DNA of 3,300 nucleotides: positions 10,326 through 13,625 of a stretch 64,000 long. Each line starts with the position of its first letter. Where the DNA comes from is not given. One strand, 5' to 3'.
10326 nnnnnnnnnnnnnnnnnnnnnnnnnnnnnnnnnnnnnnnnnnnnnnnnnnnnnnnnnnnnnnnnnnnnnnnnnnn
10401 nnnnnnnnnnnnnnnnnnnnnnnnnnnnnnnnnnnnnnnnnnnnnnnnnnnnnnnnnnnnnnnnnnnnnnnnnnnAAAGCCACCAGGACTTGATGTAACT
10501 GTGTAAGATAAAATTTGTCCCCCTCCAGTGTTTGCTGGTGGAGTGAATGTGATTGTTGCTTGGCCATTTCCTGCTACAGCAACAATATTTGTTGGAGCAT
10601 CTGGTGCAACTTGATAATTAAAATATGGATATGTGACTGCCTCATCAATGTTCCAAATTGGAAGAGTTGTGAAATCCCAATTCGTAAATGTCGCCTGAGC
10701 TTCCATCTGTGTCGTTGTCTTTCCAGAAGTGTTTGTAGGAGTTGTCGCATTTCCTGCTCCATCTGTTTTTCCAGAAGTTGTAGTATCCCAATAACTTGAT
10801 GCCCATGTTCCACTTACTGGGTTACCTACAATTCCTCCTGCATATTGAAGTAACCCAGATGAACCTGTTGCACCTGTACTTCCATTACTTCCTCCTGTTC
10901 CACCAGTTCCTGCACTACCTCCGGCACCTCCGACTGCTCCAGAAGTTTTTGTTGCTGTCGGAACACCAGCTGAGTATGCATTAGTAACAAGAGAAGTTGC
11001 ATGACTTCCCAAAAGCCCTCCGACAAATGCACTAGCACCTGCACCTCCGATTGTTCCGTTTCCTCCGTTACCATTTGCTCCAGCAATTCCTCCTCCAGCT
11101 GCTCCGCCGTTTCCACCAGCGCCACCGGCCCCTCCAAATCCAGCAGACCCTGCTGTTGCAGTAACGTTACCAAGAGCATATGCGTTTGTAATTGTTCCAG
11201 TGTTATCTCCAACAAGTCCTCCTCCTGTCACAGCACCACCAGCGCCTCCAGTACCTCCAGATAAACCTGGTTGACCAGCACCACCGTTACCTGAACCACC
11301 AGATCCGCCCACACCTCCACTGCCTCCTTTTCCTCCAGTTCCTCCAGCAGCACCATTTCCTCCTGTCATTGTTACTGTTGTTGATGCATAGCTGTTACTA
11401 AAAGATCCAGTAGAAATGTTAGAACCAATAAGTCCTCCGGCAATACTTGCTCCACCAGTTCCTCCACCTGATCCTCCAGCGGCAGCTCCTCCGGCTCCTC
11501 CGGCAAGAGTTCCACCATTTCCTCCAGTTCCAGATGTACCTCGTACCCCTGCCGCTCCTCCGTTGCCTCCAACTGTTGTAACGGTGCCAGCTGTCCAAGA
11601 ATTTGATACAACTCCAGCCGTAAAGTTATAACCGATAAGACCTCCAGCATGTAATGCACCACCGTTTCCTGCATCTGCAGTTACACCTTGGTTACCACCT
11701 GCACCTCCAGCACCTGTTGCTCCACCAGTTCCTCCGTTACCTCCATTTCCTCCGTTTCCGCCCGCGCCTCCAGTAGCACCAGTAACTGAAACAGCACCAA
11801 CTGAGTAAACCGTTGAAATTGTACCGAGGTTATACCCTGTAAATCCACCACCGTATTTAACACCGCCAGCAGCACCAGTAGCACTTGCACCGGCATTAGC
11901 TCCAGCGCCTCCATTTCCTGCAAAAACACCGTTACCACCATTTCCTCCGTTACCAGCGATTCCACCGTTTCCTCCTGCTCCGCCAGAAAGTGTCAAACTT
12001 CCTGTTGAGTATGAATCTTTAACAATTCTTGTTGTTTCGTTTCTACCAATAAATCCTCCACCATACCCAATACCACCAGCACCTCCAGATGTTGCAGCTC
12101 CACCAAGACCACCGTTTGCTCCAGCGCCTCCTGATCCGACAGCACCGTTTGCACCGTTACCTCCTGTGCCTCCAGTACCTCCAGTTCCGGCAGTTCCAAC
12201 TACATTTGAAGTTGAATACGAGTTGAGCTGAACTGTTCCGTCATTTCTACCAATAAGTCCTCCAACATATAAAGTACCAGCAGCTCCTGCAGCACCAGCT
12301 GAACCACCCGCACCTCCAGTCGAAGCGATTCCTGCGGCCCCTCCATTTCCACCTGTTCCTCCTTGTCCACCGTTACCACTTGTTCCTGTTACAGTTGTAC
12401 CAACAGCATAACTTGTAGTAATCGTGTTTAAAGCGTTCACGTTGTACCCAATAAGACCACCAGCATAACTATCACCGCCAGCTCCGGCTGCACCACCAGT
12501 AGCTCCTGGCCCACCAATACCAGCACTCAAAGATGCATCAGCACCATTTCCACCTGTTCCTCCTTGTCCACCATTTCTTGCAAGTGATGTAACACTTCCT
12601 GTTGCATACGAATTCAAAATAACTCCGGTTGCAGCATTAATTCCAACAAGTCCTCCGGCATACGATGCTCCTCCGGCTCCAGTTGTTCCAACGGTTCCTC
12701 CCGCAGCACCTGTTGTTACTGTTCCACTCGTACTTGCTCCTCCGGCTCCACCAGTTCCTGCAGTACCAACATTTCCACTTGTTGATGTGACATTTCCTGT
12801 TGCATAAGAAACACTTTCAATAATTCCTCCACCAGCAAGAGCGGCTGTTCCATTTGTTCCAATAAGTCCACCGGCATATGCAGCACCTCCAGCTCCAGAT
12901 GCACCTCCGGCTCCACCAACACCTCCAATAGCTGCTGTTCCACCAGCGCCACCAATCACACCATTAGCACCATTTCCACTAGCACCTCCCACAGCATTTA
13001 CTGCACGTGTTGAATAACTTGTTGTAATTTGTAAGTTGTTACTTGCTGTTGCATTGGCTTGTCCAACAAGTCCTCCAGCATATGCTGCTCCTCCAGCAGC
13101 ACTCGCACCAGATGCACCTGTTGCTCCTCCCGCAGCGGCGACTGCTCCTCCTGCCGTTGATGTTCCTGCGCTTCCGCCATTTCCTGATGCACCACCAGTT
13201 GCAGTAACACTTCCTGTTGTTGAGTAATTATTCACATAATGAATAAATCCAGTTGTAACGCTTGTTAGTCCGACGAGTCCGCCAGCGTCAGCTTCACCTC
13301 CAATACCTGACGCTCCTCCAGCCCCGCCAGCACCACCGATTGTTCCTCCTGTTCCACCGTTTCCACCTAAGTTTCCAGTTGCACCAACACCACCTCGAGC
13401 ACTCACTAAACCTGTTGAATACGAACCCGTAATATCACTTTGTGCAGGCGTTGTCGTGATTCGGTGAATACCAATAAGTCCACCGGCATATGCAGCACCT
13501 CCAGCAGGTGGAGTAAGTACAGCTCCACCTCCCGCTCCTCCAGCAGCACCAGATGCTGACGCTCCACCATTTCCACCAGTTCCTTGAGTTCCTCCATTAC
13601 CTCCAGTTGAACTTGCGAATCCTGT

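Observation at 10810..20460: About 50 GLUG-like glycine-rich repeats forming a roughly 3,200-aa low-complexity fibre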

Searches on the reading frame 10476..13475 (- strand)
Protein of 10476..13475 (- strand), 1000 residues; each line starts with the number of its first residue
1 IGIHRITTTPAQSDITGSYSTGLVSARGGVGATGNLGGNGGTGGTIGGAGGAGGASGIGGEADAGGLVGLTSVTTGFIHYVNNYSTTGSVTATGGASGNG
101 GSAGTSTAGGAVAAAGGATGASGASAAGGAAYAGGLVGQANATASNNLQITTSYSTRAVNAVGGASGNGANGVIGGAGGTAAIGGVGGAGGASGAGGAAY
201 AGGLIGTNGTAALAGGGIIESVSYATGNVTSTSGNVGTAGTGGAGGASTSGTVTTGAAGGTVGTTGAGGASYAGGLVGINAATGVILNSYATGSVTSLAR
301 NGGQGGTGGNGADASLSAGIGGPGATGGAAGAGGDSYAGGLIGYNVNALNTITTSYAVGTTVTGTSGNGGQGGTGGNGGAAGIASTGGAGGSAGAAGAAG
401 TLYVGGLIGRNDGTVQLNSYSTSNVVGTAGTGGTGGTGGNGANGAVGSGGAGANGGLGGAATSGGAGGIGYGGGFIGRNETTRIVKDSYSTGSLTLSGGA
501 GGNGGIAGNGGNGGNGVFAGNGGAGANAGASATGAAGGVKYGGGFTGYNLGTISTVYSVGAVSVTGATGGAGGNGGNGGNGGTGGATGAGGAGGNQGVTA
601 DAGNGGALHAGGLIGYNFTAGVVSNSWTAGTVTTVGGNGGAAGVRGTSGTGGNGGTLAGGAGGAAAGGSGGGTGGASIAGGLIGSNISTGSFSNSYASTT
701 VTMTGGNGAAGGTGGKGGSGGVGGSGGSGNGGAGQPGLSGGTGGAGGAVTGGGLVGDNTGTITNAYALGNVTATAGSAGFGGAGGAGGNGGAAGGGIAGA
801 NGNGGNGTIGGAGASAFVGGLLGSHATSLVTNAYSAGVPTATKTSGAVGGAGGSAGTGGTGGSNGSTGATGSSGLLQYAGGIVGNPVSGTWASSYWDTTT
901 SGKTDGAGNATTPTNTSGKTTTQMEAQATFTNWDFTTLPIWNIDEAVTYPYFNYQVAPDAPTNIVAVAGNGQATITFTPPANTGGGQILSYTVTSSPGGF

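Call 5: search_protein_families(library=pfam, proteins=[window:10476-13475:-], max_evalue=0.01)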
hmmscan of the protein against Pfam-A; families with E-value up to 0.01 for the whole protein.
window:10476-13475:- (1000 aa): 0 families
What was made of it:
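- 10617..10799 (-): Cap after the last unit, aa 3793-3853 (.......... ... NWDF ... YPYF). No Pfam hit (call 5).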

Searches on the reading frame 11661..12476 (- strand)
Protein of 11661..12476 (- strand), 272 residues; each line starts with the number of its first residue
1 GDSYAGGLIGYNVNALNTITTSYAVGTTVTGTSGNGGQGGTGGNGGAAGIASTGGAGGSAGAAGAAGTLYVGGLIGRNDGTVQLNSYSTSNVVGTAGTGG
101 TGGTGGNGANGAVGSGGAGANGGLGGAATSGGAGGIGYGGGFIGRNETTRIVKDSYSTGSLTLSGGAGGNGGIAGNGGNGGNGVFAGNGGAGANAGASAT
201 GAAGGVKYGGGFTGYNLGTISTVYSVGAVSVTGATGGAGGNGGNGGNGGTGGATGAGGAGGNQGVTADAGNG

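Call 43: predict_structure(alignment_id=A4)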
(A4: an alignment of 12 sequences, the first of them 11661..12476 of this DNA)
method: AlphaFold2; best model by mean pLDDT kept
length: 272 residues; sequences in the alignment: 12
mean_pLDDT: 86.3   pTM: 0.81
mean pLDDT of the five models: 86.3, 84.5, 83.1, 81.5, 66.9
residues with pLDDT >= 90: 148; 70-90: 97; 50-70: 15; < 50: 12
segments of 3 or more residues with pLDDT < 50: 261-272
pLDDT, mean of each block of 10 residues (from residue 1): 93 82 90 96 90 90 95 93 84 96 95 79 93 95 84 88 93 92 73 89 90 89 89 88 83 65 44 32
secondary structure, 60 per line:
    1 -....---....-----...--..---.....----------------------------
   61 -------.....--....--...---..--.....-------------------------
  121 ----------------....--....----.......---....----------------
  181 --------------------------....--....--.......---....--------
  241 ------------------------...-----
elements in order: E2-5 E9-12 E18-20 E28-32 E68-72 E75-78 E81-83 E91-95 E137-140 E143-146 E151-157 E161-164 E207-210 E213-216 E219-225 E229-232 E265-267
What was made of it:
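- On GLUG motif (Pfam PF07581): AF2 places 4 short strands in each core (call 43).
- On PGII/PPII helix bundle (springtail antifreeze proteins, PE_PGRS model): Only pLDDT and DSSP H/E/other were returned (call 43).
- Spacers score about 90 and are assigned neither helix nor strand (call 43). No regular secondary structure was assigned (call 43). AF2 confidence in the spacers is about 90 (call 43). The model has no strands in the spacers (call 43).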

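Call 47: fold_search(model_id=the predicted structure, library=pdb)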
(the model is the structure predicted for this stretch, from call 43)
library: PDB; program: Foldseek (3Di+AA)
matches with E <= 10: 42; with E <= 0.001: 0
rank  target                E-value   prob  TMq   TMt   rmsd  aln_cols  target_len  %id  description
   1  7jjv_B                3.2e-03  0.69  0.15  0.28  18.9       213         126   22  Crystal waters on the nine polyproline type II helical bundle springtail antifreeze protein from Granisotoma rainieri  (released 2021-01-27)
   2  7jjv_A                7.7e-03  0.06  0.07  0.11  24.9       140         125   27  Crystal waters on the nine polyproline type II helical bundle springtail antifreeze protein from Granisotoma rainieri  (released 2021-01-27)
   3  6nw9_C                6.3e-01  0.01  0.07  0.04  29.0       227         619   10  CRYSTAL STRUCTURE OF A TAILSPIKE PROTEIN 3 (TSP3, ORF212) FROM ESCHERICHIA COLI O157:H7 BACTERIOPHAGE CBA120 (released 2019-06-05)
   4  5w6p_F                1.1e+00  0.01  0.06  0.03  28.2       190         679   10  Crystal structure of Bacteriophage CBA120 tailspike protein 2 enzymatically active domain (TSP2dN, orf211) (released 2018-10-24)
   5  6kvh                  1.4e+00  0.01  0.10  0.09  25.5       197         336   14  The mutant crystal structure of endo-polygalacturonase (T284A) from Talaromyces leycettanus JCM 12802 (released 2020-09-09)
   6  6kve                  2.1e+00  0.00  0.07  0.06  29.0       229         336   10  Crystal structure of a GH28 endo-polygalacturonase from Talaromyces leycettanus JCM 12802 (released 2020-09-09)
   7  2pne                  2.7e+00  0.02  0.08  0.24  25.7       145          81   22  Crystal Structure of the Snow Flea Antifreeze Protein (released 2008-04-29)
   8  3bog_A                2.7e+00  0.01  0.08  0.21  22.4       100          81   30  Snow Flea Antifreeze Protein Quasi-racemate (released 2008-09-23)
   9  7e56                  3.0e+00  0.01  0.09  0.08  24.9       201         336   12  The mutant crystal structure of endo-polygalacturonase (T316C/G344C) from Talaromyces leycettanus JCM 12802 (released 2021-08-25)
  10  9u4u_A                3.2e+00  0.00  0.08  0.11  27.1       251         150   10  Structure of the functional amyloid FapC from Pseudomonas sp.UK4 (released 2025-08-06)
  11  3riq                  3.9e+00  0.00  0.08  0.05  26.4       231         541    8  Siphovirus 9NA tailspike receptor binding domain (released 2012-02-29)
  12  6w4q_E                3.9e+00  0.00  0.05  0.04  25.6       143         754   10  Crystal structure of full-length tailspike protein 2 (TSP2, ORF211) ) from Escherichia coli O157:H7 bacteriophage CAB1 (released 2021-01-20)
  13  3n6z                  5.0e+00  0.01  0.15  0.12  27.4       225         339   17  Crystal structure of a putative immunoglobulin A1 protease (BACOVA_03286) from Bacteroides ovatus at 1.30 A resolution (released 2010-07-21)
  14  5zkw_C                5.0e+00  0.00  0.07  0.06  26.3       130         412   11  Crystal structure of DFA-IIIase from Arthrobacter chlorophenolicus A6 in complex with GF2 (released 2018-12-19)
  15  7o0y_A                5.0e+00  0.00  0.07  0.06  29.5       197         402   10  ABC transporter NosDFY, nucleotide-free in GDN (released 2022-04-13)
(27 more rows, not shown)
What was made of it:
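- On PGII/PPII helix bundle (springtail antifreeze proteins, PE_PGRS model): The Foldseek best hit 7jjv has E 3.2e-3, probability 0.69 and TM 0.28 (call 47).
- The best PDB match is a nine-PPII-helix antifreeze bundle, 7jjv (E 3.2e-3, probability 0.69), with the snow flea AFP also listed (call 47). 65 aa is about 3 x 22 aa. Beta-helix proteins (tailspikes, pectinases, the B. ovatus putative IgA1 protease 3n6z) appear among the weak fold matches (call 47). The best fold match is a PPII bundle (call 47). The best structural match is a springtail antifreeze PPII bundle (call 47).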

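Call 84: fold_search(model_id=the predicted structure, library=viral)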
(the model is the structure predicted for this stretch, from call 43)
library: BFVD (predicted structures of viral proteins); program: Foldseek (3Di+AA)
matches with E <= 10: 130; with E <= 0.001: 0
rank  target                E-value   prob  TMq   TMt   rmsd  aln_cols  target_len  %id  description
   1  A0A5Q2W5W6            5.2e-03  0.25  0.20  0.20  17.0       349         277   13  (no name in the UniProt tables at hand)
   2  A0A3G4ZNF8            1.7e-02  0.30  0.23  0.07  21.8       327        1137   16  DUF7932 domain-containing protein [Terrestrivirus sp.]
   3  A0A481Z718            2.0e-02  0.44  0.21  0.09  16.5       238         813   19  Collagen triple helix repeat protein [Pithovirus LCPAC302]
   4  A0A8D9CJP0            5.6e-02  0.01  0.06  0.04  27.3       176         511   14  Caspase 9 inhibitor [Ectromelia virus]
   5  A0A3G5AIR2            8.1e-02  0.01  0.06  0.03  28.5       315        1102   23  Collagen-like protein [Solumvirus sp.]
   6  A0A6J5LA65            2.4e-01  0.05  0.15  0.09  46.9       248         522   25  Collagen triple helix repeat [uncultured Caudovirales phage]
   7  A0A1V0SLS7            3.1e-01  0.01  0.06  0.03  27.1       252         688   13  Right handed beta helix domain-containing protein [Klosneuvirus KNV1]
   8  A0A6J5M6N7            3.5e-01  0.01  0.06  0.04  30.2       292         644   12  Pectate lyase superfamily protein [uncultured Caudovirales phage]
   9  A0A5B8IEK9            4.7e-01  0.01  0.05  0.07  25.2       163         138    7  TNFR-Cys domain-containing protein [Mimiviridae sp. ChoanoV1]
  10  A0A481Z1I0            5.8e-01  0.04  0.16  0.06  16.6       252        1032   17  Uncharacterized protein [Mimivirus LCMiAC02]
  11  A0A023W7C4            7.2e-01  0.03  0.10  0.07  19.3       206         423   16  Minor tail protein [Mycobacterium phage Bernal13]
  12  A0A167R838            8.0e-01  0.01  0.07  0.05  28.4       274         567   14  Collagen-like protein 7 [Powai lake megavirus]
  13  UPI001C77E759         8.4e-01  0.01  0.09  0.07  23.9       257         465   12  (no name look-up for this kind of identifier)
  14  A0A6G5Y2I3            1.0e+00  0.01  0.08  0.08  26.1       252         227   12  (no name in the UniProt tables at hand)
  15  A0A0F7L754            1.1e+00  0.01  0.09  0.09  18.9       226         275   18  Phage tail protein [uncultured marine virus]
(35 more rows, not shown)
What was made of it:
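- Tried and rejected: The viral library gave nothing significant (call 84).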

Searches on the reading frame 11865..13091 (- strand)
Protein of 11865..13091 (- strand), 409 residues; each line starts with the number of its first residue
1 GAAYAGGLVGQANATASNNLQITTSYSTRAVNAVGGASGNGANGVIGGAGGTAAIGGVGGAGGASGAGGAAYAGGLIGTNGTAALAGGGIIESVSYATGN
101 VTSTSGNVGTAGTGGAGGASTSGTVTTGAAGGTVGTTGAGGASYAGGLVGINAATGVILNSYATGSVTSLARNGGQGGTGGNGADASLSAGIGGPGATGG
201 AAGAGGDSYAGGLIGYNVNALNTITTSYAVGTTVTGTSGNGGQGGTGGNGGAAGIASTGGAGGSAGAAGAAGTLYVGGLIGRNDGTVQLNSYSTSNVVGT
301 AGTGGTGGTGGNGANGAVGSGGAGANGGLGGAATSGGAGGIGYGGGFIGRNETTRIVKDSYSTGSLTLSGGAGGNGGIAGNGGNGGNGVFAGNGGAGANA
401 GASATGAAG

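Call 31: find_homologous_proteins(query=window:11865-13091:-, max_evalue=0.00001)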
Query window:11865-13091:- (409 aa): 4 proteins with E <= 0.00001 among 8000 candidates.
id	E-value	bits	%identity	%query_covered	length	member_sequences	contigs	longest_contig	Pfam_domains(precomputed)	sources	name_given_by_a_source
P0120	4.5e-15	74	63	6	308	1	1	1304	PF00534.27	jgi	jgi:hypothetical protein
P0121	1.0e-12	66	67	4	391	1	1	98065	-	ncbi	-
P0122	1.1e-12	66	54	9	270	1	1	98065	-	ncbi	-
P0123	1.7e-7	49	70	2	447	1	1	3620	-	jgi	jgi:hypothetical protein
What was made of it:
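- Tried and rejected: A word-indexed homolog search with a 6-unit query gave only 4 short hits (call 31), which I attribute to the Gly-rich content of the query.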

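Call 53: find_encoding_contigs(protein=P0121, flank=10000, max_places=3)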
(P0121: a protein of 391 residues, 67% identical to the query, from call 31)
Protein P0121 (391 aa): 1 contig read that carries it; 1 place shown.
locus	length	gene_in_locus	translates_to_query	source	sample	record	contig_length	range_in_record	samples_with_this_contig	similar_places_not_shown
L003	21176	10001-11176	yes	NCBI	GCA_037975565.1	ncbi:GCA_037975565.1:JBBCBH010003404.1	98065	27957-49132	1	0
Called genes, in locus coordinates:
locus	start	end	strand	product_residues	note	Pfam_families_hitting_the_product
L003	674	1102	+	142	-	PF01487:DHquinase_I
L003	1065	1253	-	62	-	-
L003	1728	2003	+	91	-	-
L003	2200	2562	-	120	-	PF01022:HTH_5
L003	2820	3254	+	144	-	-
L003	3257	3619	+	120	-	-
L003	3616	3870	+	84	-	-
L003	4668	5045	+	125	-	-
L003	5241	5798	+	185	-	-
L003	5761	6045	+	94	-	-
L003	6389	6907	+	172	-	-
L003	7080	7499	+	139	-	-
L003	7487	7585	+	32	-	-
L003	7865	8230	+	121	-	-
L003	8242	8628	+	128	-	-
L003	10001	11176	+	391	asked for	-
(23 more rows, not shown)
